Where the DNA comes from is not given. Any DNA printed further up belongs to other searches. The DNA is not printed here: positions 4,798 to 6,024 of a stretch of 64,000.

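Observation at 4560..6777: AT-rich island between conserved genes: orphan PD-(D/E)xK-like nuclease + coupled 64-aa ORF, restriction-enzyme remnant and ~700 bp without ORFs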

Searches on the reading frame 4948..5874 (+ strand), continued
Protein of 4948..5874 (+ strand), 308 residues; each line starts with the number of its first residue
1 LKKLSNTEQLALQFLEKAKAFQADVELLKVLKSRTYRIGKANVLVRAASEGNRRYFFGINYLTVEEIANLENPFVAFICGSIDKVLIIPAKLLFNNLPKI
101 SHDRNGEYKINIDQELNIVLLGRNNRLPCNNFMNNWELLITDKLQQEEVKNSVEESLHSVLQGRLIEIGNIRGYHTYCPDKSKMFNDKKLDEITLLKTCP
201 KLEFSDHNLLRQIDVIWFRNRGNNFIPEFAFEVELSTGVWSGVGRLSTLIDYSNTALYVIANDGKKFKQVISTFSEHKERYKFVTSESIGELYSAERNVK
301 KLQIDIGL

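Call 30: predict_structure(alignment_id=A1)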
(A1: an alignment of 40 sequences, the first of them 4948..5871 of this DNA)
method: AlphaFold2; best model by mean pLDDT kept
length: 308 residues; sequences in the alignment: 40
mean_pLDDT: 60.7   pTM: 0.52
mean pLDDT of the five models: 60.7, 59.3, 56.8, 55.7, 46.0
residues with pLDDT >= 90: 37; 70-90: 71; 50-70: 76; < 50: 124
segments of 3 or more residues with pLDDT < 50: 58-60, 145-164, 167-174, 179-181, 183-188, 196-207, 209-255, 289-308
pLDDT, mean of each block of 10 residues (from residue 1): 75 90 78 76 80 57 60 88 90 80 68 89 87 91 49 37 49 49 46 48 44 46 35 31 30 48 60 61 56 41 37
secondary structure, 60 per line:
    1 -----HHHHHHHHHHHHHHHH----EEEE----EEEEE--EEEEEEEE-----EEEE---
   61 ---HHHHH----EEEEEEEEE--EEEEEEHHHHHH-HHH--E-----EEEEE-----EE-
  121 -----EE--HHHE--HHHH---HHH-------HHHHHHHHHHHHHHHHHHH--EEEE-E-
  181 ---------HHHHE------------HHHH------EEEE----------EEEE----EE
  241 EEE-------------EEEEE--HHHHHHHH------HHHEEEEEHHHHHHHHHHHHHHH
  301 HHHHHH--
elements in order: H6-21 E26-29 E34-38 E41-48 E54-57 H64-68 E73-81 E84-89 H90-95 E108-112 H136-139 H153-171 E174-177 H190-193 H207-210 E217-220 E231-234 E239-243 E257-261 H264-271 E281-285 H286-306

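Call 31: search_solved_structures(query=A1, max_evalue=10, show_alignments=2)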
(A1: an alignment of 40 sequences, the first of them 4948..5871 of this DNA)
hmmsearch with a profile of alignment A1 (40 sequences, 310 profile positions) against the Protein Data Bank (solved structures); distinct sequences matched with E-value up to 10: 3.
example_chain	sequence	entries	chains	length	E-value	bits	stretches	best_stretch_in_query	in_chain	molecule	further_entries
4w8n_A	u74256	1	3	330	0.24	13.5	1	178-236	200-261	Hemagglutinin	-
2wr3_A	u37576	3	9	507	0.53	12.3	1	178-236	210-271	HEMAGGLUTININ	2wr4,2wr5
2wr0_A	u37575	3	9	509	0.56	12.3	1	178-236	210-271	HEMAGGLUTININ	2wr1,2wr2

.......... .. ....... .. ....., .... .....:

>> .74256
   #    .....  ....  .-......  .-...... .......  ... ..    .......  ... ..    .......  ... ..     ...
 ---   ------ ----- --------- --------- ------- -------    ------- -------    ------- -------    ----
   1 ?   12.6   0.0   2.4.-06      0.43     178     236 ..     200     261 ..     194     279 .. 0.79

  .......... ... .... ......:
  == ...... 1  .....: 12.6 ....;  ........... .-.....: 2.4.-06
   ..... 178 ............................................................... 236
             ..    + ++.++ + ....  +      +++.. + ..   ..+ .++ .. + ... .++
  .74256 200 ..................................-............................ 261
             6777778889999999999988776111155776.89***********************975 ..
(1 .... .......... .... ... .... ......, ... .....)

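Call 33: search_protein_representatives(protein=window:4948-5871:+)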
Query: 308 residues. Proteins with E-value up to 0.001 (for the whole library): 424; up to 1e-10: 115; up to 1e-30: 19. The best 150 are listed.
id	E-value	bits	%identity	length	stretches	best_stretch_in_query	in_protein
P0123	4.8e-122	423.0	60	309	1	5-308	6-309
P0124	6.1e-84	297.9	46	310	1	10-303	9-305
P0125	7.9e-74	264.7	58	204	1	9-210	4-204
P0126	3.9e-66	239.4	54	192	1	116-308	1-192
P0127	1.3e-65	237.7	69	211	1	2-154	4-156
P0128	2.4e-57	210.6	59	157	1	70-227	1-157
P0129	5.0e-42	160.3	52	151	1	2-141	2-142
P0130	5.6e-42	160.1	61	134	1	4-120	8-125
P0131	1.4e-39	152.3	67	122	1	75-184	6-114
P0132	2.0e-39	151.8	59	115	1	195-308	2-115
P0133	9.0e-37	143.0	49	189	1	8-140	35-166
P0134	2.3e-36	141.7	47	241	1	7-149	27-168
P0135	1.1e-34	136.2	74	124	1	3-91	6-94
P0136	3.3e-34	134.6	32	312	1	17-302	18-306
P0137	1.6e-33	132.4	58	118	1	7-113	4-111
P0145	2.4e-28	115.4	30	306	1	8-305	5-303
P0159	6.2e-19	84.5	37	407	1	127-297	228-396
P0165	7.5e-17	77.7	37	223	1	143-303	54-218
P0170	2.7e-15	72.5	33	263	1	142-294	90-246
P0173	3.7e-15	72.1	37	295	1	150-295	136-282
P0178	1.3e-14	70.4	38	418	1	145-287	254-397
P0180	1.8e-14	69.9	35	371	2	155-297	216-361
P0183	3.9e-14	68.7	35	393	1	156-295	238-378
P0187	8.5e-14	67.6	38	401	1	137-295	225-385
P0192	3.3e-13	65.7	36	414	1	155-297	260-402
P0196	8.1e-13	64.4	33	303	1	152-305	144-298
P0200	1.2e-12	63.8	38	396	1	140-292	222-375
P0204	3.1e-12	62.5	36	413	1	151-291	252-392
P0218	1.5e-11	60.3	36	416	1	157-299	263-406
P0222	2.0e-11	59.9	37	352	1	131-269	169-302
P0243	2.7e-10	56.1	27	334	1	32-293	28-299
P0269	3.7e-09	52.4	32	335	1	151-302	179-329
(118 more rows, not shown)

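Call 35: search_protein_families(library=pfam, proteins=[P0159, P0178, P0180, P0183, P0170, P0173, P0136, P0145, P0222, P0243], max_evalue=0.01)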
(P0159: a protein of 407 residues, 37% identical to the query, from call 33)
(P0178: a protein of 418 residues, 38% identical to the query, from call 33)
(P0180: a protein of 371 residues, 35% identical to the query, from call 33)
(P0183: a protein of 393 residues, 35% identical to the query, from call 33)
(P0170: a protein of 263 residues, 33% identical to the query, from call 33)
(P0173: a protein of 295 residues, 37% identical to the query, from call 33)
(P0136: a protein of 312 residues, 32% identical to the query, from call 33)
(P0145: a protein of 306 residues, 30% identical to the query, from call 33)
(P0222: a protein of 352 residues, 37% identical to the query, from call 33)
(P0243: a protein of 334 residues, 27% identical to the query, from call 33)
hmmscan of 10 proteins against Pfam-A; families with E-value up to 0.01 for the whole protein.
P0159 (407 aa): 2 families
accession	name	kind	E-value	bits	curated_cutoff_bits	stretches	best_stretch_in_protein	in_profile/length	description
PF05066.19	HARE-HTH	-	4.2e-19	69.1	25.9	1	1-72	1-69/71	HB1, ASXL, restriction endonuclease HTH domain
PF01878.24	EVE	-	5.6e-05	23.6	23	1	119-237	21-143/145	EVE domain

P0178 (418 aa): 0 families

P0180 (371 aa): 0 families

P0183 (393 aa): 0 families

P0170 (263 aa): 0 families

P0173 (295 aa): 0 families

P0136 (312 aa): 0 families

P0145 (306 aa): 0 families

P0222 (352 aa): 0 families

P0243 (334 aa): 0 families

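Call 36: fold_search(model_id=the predicted structure, library=pdb)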
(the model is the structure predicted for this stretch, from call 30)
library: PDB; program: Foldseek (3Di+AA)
matches with E <= 10: 152; with E <= 0.001: 0
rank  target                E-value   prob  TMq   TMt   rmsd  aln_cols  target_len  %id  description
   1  1rzn_A                1.1e-02  0.82  0.20  0.35   8.3       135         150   13  Crystal Structure of Penicillin-binding protein-related factor A from Bacillus Subtilis. (released 2004-11-30)
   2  4tkd_D                1.1e-02  0.99  0.26  0.58   4.2       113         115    9  Sulfolobus solfataricus HJC mutants (released 2015-08-12)
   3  2wcw_B                1.1e-02  0.99  0.24  0.52   3.9       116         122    9  1.6A resolution structure of Archaeoglobus fulgidus Hjc, a Holliday junction resolvase from an archaeal hyperthermophi (released 2009-03-24)
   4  1zp7_A                1.2e-02  0.77  0.19  0.33   8.9       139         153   14  The structure of Bacillus subtilis RecU Holliday junction resolvase and its role in substrate selection and sequence s (released 2005-09-20)
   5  2wcw_A                1.3e-02  0.95  0.23  0.45   4.4       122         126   10  1.6A resolution structure of Archaeoglobus fulgidus Hjc, a Holliday junction resolvase from an archaeal hyperthermophi (released 2009-03-24)
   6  2wj0_B                1.4e-02  0.92  0.22  0.45   4.5       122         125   11  Crystal structures of Holliday junction resolvases from Archaeoglobus fulgidus bound to DNA substrate (released 2009-05-26)
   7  4tkd_B                1.6e-02  0.98  0.25  0.54   5.1       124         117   10  Sulfolobus solfataricus HJC mutants (released 2015-08-12)
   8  2wiw_B                1.9e-02  0.96  0.24  0.48   4.1       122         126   11  Crystal structures of Holliday junction resolvases from Archaeoglobus fulgidus bound to DNA substrate (released 2009-05-26)
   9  1rzn_B                2.5e-02  0.87  0.26  0.44   7.4       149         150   13  Crystal Structure of Penicillin-binding protein-related factor A from Bacillus Subtilis. (released 2004-11-30)
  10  2wcz_B                2.7e-02  0.91  0.22  0.48   4.2       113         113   12  1.6A resolution structure of Archaeoglobus fulgidus Hjc, a Holliday junction resolvase from an archaeal hyperthermophi (released 2009-03-24)
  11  2wj0_A                2.7e-02  0.89  0.23  0.46   4.8       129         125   12  Crystal structures of Holliday junction resolvases from Archaeoglobus fulgidus bound to DNA substrate (released 2009-05-26)
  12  2fco_B                3.0e-02  0.54  0.19  0.32   8.5       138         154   10  Crystal Structure of Bacillus stearothermophilus PrfA-Holliday Junction Resolvase (released 2006-11-21)
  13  2wiz_B                3.2e-02  0.77  0.21  0.41   5.3       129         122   14  Crystal structures of Holliday junction resolvases from Archaeoglobus fulgidus bound to DNA substrate (released 2009-05-26)
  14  1ob8_A                3.4e-02  0.80  0.23  0.48   5.6       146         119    8  Holliday Junction Resolving Enzyme (released 2004-10-15)
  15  4lqe                  4.1e-02  0.66  0.21  0.37   6.3       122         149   11  Crystal Structure of MepB (released 2014-03-12)
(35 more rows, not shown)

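Call 37: search_dna_similar(query=window:4948-5871:+, collection=plasmids, mode=protein, max_rows=20)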
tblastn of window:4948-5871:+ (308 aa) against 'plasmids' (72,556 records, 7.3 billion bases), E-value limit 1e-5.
Records with a match: 72; places in all: 72; records where one place covers at least 80% of the query: 0.
Best place of each record, by identity: <60% 72.
By first word of the organism name: Enterococcus 61; Hymenobacter 3; Leptolyngbya 2; Halobacterium 1; Mucilaginibacter 1; Brasilonema 1; Caulobacter 1; Pontibacter 1; Runella 1.
By predicted mobility (MOB-suite, as given by PLSDB): conjugative 49; non-mobilizable 21; mobilizable 2.
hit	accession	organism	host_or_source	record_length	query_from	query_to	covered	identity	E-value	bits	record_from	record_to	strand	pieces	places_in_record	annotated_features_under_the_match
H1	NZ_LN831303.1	Halobacterium hubeiense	-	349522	140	295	51%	31.1%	2e-9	66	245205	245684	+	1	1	hypothetical protein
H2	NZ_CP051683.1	Mucilaginibacter robiniae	cell culture,Flower of Shittah tree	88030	119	249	43%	36.3%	1e-8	63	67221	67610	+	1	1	hypothetical protein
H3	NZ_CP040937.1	Hymenobacter sp. DG01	cell culture,water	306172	143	275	43%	32.9%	3e-6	56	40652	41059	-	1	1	hypothetical protein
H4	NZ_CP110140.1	Hymenobacter sp. YIM 151500-1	whole organism,soil sample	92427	143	275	43%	32.1%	3e-6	56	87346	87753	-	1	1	hypothetical protein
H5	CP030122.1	Brasilonema octagenarum UFV-E1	Eucalyptus grandis,mixed culture,leaves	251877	154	271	38%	35.7%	5e-6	56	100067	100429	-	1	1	hypothetical protein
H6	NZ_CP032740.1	Enterococcus casseliflavus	Homo sapiens,bile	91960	134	266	43%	31.4%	1e-6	57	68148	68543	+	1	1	type II restriction endonuclease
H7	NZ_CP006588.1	Hymenobacter sp. APR13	silkworm feces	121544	143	275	43%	31.4%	7e-6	55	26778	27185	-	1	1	hypothetical protein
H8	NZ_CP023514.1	Enterococcus sp. FDAARGOS_375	Homo sapiens,tissue grind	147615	134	266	43%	31.2%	5e-7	59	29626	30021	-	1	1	type II restriction endonuclease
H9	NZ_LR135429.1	Enterococcus faecium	-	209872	134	266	43%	31.2%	8e-7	58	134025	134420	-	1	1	type II restriction endonuclease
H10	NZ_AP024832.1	Enterococcus faecium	Homo sapiens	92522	134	266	43%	31.2%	8e-7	58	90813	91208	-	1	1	hypothetical protein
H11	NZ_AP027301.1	Enterococcus hirae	Bacteria,excrement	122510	134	266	43%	31.2%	8e-7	58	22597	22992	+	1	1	hypothetical protein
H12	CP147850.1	Enterococcus faecium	water,water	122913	134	266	43%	31.2%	8e-7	58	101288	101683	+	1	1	type II restriction endonuclease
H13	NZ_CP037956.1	Enterococcus hirae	fecal sample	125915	134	266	43%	31.2%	8e-7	58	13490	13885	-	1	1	hypothetical protein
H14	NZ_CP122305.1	Enterococcus hirae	pure culture,piglets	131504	134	266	43%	31.2%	8e-7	58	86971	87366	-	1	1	hypothetical protein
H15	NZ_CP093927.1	Enterococcus hirae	swine,water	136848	134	266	43%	31.2%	8e-7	58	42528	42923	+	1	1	hypothetical protein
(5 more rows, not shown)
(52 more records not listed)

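Call 38: search_dna_similar(query=window:4948-5871:+, collection=phages, mode=protein, max_rows=20)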
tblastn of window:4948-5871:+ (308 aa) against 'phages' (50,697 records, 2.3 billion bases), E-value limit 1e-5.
No match.

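Call 39: find_related_loci(query=window:4948-5871:+, collection=viral_contigs, flank=8000)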
Query window:4948-5871:+ (308 aa) in viral_contigs; peptide patterns used: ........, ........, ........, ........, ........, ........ (x = any residue, [..] = any of these).
9 stretches matched a pattern, but none encodes a relative of the query by tblastn (E <= 1e-3).

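Call 45: search_dna_similar(query=L001:6930-7703:+, collection=plasmids, mode=protein, max_rows=25)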
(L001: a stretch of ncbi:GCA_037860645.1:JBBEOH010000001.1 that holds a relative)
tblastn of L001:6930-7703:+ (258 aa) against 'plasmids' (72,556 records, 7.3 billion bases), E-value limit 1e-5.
Records with a match: 4; places in all: 5; records where one place covers at least 80% of the query: 3.
Best place of each record, by identity: <60% 4.
By first word of the organism name: Clostridium 2; Vibrio 2.
By predicted mobility (MOB-suite, as given by PLSDB): non-mobilizable 4.
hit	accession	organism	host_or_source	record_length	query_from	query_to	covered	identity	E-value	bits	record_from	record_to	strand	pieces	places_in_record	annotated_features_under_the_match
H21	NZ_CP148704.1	Clostridium perfringens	Dog,single cell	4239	9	252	95%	33.3%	1e-32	132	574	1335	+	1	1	TdeIII family type II restriction endonuclease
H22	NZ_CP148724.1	Clostridium perfringens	Dog,single cell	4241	9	252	95%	33.3%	1e-32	132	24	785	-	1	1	TdeIII family type II restriction endonuclease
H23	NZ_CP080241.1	Vibrio sp. ED002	whole organism,kelp frond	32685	30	248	85%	33.5%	3e-24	108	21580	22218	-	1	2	TdeIII family type II restriction endonuclease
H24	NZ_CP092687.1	Vibrio campbellii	Hippocampus kuda,Pure isolate,aquarium ...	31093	47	235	73%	26.5%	9e-8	60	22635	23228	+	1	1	TdeIII family type II restriction endonuclease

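Call 46: search_protein_families(library=pfam, proteins=[L001:4139-5689:+, L001:3835-4134:+, L001:6930-7703:+], max_evalue=0.1)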
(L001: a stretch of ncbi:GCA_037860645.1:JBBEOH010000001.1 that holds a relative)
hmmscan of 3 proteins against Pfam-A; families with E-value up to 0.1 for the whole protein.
L001:4139-5689:+ (517 aa): 3 families
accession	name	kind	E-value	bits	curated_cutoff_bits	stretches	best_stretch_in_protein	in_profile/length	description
PF01555.25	N6_N4_Mtase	-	2.4e-12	47.7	26.7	1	46-158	111-212/221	DNA methylase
PF01170.24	UPF0020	-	0.00093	19.4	22.3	1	126-154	27-55/197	RMKL-like, methyltransferase domain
PF24898.2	GGDEF_GdpP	-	0.043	14.5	30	0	242-306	24-87/126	Cyclic-di-AMP phosphodiesterase GdpP-like, GGDEF domain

L001:3835-4134:+ (100 aa): 6 families
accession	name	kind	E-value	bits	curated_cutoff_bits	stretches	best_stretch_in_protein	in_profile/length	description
PF01381.28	HTH_3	-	4.8e-08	33.4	23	1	8-58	1-51/55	Helix-turn-helix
PF13560.12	HTH_31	-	8.9e-06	26.4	27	1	8-60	6-59/64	Helix-turn-helix domain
PF12844.13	HTH_19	-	2e-05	24.8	30.2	1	5-64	1-60/64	Helix-turn-helix domain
PF13413.12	HTH_25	-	5.4e-05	23.4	24.6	1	8-61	2-61/62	Helix-turn-helix domain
PF13443.12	HTH_26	-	0.081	13.6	22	0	10-58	4-53/63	Cro/C1-type HTH DNA-binding domain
PF24250.1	HVO_2718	-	0.086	13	30.3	0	4-48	112-154/173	Transcription regulator HVO_2718-like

L001:6930-7703:+ (258 aa): 1 family
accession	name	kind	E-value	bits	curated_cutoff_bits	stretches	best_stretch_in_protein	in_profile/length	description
PF09520.16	RE_TdeIII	-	8.1e-93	310.9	27.2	1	3-241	2-242/242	Type II restriction endonuclease, TdeIII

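Call 50: find_related_loci(query=L001:6930-7703:+, collection=viral_contigs, flank=5000)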
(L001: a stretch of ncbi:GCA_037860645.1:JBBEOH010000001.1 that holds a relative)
Query L001:6930-7703:+ (258 aa) in viral_contigs; peptide patterns used: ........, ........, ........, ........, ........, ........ (x = any residue, [..] = any of these).
1 stretches matched a pattern, but none encodes a relative of the query by tblastn (E <= 1e-3).

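Call 51: find_related_loci(query=L001:4139-5689:+, collection=viral_contigs, flank=5000)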
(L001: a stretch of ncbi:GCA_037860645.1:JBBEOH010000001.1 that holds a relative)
Query L001:4139-5689:+ (517 aa) in viral_contigs; peptide patterns used: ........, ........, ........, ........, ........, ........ (x = any residue, [..] = any of these).
9 stretches matched a pattern; 1 encode a relative of the query (tblastn E <= 1e-3); 1 distinct loci.
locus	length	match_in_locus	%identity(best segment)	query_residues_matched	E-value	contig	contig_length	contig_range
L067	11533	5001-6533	61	1-511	0e+0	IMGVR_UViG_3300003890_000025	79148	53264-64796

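Call 66: search_protein_families(library=ncbifam, proteins=[L001:3835-4134:+, L001:4139-5689:+, L001:5807-5998:+, L001:6001-6930:+, L001:6930-7703:+], max_evalue=0.1)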
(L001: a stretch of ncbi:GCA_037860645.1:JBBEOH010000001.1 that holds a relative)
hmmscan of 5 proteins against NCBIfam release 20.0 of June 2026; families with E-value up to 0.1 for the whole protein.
L001:3835-4134:+ (100 aa): 17 families
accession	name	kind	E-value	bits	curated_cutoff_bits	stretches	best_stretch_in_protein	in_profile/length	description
NF041534.1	rodZ_Strepcoccus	equivalog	1.9e-06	27.3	375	1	2-78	4-87/275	cytoskeleton protein RodZ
NF046032.1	TransRegSlrRBacil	equivalog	5.3e-06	26.6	250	1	5-79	3-75/149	HTH-type transcriptional regulator SlrR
NF041677.1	trans_regClgR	equivalog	5.7e-06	26.4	170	1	4-66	9-71/113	transcriptional regulator ClgR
TIGR00270.2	TIGR00270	equivalog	1.4e-05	24.9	110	1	6-57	78-129/159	multiprotein bridging factor aMBF1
NF041951.1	phage_RstR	subfamily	0.00014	22.1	80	1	5-89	4-88/108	RstR family transcriptional repressor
TIGR03070.1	couple_hipB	subfamily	0.00021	21.2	71.65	1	5-57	4-56/58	type II toxin-antitoxin system Y4mF family antitoxin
NF003162.0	PRK04140.1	equivalog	0.0019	17.3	263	1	4-57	127-180/317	transcriptional regulator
NF002773.0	PRK02866.1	subfamily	0.0037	17.3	150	1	6-62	8-64/147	cyanase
NF007257.0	PRK09706.1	subfamily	0.005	16.6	101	1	2-57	4-59/135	transcriptional repressor DicA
TIGR02147.1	Fsuc_second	paralog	0.0081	15.6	50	1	11-60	22-72/272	TIGR02147 family protein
NF006015.0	PRK08154.1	subfamily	0.0082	15.3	204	1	3-65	30-92/314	anaerobic benzoate catabolism transcriptional regulator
NF038139.1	Reg_Aceta_RamB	equivalog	0.0084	14.8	700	1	5-77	4-75/465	acetate metabolism transcriptional regulator RamB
TIGR03830.1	CxxCG_CxxCG_HTH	subfamily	0.011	15.5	61.8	1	3-62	65-123/127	type II TA system antitoxin MqsA family protein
TIGR02607.1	antidote_HigA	equivalog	0.022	14.6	47.7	1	4-63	7-67/81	HigA family addiction module antitoxin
TIGR02285.1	TIGR02285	subfamily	0.039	13.2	143.3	1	14-90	137-216/268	TIGR02285 family protein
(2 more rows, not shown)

L001:4139-5689:+ (517 aa): 4 families
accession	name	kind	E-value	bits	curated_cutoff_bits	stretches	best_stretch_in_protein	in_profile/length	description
TIGR01177.1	TIGR01177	hypoth_equivalog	8e-07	28.7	316.55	1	126-179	181-234/330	TIGR01177 family methyltransferase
NF050803.1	DnaMtaseCcrMCaul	equivalog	0.00052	19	830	1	126-175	204-253/350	adenine-specific DNA-methyltransferase CcrM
NF010253.0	PRK13699.1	subfamily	0.0027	17.4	244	1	122-165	158-201/226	DNA methyltransferase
NF011528.0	PRK14968.1-2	equivalog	0.011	15.3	171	1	117-224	28-126/205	putative methyltransferase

L001:5807-5998:+ (64 aa): 0 families

L001:6001-6930:+ (310 aa): 0 families

L001:6930-7703:+ (258 aa): 1 family
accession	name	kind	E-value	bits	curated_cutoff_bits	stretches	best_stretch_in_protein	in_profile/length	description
NF007132.1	PRK09578.1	equivalog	0.087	11.6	512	0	98-147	209-256/396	MexX/AxyX family multidrug efflux RND transporter periplasmic adaptor subunit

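Call 67: search_protein_families(library=phrogs, proteins=[window:4948-5871:+], max_evalue=0.1)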
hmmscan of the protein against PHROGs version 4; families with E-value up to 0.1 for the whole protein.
window:4948-5871:+ (308 aa): 0 families
